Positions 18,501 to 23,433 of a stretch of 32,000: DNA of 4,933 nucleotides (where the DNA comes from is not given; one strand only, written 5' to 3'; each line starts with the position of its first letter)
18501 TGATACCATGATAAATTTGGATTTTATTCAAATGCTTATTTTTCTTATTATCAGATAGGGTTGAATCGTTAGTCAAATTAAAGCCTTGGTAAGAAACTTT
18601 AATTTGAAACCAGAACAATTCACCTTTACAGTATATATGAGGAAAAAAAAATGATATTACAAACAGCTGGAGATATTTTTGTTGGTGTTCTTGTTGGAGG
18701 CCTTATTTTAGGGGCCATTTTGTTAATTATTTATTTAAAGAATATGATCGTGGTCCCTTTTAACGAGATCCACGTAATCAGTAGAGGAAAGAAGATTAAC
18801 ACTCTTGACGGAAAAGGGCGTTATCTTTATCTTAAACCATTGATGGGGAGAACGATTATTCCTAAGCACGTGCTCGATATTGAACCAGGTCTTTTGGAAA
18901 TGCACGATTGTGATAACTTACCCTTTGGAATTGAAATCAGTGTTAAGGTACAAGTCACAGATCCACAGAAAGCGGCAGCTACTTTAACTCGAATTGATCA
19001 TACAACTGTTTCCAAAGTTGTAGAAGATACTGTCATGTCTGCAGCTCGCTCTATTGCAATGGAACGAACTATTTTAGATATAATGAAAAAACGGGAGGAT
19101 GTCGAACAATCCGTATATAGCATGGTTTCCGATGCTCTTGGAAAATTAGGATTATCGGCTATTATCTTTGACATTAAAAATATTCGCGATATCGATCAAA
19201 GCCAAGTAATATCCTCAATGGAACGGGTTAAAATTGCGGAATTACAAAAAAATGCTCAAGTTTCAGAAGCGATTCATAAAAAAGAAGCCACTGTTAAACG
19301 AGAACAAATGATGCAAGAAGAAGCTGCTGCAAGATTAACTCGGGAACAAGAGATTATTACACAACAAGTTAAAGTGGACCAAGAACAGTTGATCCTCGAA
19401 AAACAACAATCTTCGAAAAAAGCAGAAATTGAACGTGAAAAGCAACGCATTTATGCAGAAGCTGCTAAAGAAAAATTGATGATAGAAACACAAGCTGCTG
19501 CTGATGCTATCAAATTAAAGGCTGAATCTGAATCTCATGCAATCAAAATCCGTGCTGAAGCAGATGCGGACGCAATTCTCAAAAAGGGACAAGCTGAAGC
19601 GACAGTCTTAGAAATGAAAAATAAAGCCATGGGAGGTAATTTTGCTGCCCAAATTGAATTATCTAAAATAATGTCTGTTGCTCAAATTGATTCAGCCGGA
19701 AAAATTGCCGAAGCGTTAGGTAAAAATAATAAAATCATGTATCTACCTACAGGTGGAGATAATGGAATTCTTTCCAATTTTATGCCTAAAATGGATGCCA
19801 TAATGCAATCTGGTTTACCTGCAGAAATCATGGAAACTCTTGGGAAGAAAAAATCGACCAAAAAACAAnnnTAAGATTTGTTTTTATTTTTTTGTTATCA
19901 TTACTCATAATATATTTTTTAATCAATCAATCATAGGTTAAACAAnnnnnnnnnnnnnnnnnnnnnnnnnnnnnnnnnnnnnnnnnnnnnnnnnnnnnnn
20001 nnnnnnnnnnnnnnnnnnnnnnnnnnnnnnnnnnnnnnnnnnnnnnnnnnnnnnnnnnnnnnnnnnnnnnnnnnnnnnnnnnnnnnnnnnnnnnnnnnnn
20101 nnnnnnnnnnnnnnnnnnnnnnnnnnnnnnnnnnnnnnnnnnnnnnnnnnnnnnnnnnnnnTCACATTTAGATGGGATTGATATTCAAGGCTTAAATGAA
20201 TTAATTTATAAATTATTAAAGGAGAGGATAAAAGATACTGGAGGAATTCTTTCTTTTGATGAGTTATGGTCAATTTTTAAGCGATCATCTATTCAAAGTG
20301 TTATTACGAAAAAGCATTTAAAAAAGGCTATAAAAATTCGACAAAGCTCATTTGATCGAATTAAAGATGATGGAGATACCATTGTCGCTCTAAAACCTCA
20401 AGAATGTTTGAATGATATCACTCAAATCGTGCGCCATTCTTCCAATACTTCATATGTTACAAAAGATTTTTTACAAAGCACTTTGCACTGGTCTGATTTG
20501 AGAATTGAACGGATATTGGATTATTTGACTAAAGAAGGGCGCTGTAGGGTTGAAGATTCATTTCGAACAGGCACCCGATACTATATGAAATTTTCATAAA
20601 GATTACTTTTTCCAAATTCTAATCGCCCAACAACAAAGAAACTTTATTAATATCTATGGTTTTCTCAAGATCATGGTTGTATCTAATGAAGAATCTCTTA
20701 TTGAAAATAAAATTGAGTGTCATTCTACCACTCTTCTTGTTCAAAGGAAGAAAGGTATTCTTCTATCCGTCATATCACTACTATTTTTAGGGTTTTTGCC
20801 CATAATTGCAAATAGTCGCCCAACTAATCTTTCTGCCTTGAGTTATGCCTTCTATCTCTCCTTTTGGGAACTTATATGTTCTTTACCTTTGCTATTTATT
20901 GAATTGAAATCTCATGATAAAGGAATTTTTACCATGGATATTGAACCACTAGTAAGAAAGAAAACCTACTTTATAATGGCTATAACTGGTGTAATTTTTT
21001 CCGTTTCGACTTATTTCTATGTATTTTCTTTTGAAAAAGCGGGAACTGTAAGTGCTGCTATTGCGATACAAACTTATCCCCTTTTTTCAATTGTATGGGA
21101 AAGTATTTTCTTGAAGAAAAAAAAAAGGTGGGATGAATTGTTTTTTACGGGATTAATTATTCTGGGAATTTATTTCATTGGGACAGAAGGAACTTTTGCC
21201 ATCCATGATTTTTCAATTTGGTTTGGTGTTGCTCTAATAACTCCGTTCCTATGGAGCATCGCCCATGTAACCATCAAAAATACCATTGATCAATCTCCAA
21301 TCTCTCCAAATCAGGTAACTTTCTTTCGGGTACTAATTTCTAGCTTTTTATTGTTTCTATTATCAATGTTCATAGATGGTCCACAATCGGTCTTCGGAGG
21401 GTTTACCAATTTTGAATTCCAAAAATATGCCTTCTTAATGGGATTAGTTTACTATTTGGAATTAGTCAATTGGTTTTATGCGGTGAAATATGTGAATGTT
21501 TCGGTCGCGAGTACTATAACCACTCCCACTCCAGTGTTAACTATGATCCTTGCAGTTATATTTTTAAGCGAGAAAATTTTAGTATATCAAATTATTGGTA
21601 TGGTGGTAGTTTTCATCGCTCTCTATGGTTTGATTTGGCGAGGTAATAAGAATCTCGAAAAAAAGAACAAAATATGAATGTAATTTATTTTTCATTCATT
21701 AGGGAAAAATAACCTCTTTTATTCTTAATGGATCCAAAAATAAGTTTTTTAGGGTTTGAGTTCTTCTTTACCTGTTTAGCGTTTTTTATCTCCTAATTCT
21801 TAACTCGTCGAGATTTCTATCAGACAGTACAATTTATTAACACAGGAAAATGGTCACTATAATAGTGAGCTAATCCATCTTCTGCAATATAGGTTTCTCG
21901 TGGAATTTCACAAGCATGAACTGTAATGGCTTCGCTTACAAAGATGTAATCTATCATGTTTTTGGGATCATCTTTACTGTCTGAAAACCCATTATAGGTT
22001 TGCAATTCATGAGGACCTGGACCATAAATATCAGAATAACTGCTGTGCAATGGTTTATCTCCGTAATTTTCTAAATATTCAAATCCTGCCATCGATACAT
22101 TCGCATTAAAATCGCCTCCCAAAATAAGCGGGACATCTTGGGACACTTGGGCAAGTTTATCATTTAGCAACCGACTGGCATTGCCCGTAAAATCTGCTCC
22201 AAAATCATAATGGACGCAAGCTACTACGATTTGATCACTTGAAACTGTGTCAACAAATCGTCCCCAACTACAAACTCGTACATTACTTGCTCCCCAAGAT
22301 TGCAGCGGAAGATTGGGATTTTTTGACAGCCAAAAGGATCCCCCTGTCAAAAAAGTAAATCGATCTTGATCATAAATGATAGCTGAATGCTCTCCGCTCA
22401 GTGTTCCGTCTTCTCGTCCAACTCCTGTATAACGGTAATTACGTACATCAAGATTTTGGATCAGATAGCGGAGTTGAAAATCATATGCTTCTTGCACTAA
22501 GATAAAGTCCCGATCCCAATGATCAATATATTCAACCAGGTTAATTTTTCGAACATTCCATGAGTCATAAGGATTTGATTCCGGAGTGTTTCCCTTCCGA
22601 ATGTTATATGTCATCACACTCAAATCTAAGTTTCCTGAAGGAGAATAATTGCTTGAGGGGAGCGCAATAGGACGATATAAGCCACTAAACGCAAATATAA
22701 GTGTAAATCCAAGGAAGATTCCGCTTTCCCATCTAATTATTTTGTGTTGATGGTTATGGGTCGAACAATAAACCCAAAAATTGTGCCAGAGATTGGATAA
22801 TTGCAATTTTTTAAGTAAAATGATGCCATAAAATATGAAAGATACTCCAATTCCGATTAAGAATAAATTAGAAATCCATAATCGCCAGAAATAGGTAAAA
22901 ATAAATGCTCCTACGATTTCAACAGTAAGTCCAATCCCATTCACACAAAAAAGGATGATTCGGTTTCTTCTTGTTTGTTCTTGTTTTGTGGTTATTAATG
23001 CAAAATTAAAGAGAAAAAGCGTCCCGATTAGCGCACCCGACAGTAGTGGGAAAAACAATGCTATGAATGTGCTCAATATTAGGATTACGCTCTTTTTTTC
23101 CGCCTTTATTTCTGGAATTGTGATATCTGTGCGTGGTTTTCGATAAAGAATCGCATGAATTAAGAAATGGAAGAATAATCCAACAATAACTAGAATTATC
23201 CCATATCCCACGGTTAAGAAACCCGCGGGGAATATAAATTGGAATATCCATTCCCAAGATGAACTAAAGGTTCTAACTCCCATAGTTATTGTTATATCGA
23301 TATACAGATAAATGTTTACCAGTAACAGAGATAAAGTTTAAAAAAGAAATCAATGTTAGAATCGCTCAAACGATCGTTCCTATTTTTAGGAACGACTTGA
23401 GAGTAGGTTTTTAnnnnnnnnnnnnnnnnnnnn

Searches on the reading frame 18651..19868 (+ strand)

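Call 25: search_protein_families(library=pfam, proteins=[window:18651-19868:+], max_evalue=0.01)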
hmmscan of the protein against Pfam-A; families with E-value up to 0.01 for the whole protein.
window:18651-19868:+ (406 aa): 1 family
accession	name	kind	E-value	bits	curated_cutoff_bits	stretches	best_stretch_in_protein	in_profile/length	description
PF01145.31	Band_7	-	1.5e-13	51.6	23.6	1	34-207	2-172/176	SPFH domain / Band 7 family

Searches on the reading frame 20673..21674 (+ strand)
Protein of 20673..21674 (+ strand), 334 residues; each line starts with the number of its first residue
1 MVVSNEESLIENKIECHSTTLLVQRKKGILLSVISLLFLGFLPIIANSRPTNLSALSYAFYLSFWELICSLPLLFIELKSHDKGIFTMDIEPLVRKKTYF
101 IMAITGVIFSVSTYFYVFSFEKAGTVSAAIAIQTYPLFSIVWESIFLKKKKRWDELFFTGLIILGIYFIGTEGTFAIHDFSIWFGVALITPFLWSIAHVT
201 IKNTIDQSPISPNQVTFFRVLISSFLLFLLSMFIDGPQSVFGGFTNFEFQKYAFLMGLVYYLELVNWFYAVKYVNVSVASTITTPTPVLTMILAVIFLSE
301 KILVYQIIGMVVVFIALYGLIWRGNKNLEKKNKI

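Call 25: search_protein_families(library=pfam, proteins=[window:20673-21674:+], max_evalue=0.01)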
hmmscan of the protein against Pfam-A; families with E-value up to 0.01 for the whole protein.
window:20673-21674:+ (334 aa): 3 families
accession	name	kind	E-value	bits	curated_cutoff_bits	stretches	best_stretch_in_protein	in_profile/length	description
PF00892.27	EamA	-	2.4e-31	109.3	28.2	2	183-321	3-134/135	EamA-like transporter family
PF06800.18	Sugar_transport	-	5.8e-05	23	26.3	1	92-166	197-267/280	Sugar transport protein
PF03151.22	TPT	-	0.001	19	30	1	91-315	57-285/291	Triose-phosphate Transporter family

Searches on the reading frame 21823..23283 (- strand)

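Call 25: search_protein_families(library=pfam, proteins=[window:21823-23283:-], max_evalue=0.01)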
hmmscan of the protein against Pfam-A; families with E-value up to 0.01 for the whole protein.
window:21823-23283:- (487 aa): 2 families
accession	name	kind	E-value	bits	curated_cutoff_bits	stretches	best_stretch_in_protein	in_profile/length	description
PF03372.29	Exo_endo_phos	-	3.7e-15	56.7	24.5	1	224-478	1-225/225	Endonuclease/Exonuclease/phosphatase family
PF14529.12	Exo_endo_phos_2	-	0.0059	16.9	27.4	0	368-395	16-42/117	Endonuclease-reverse transcriptase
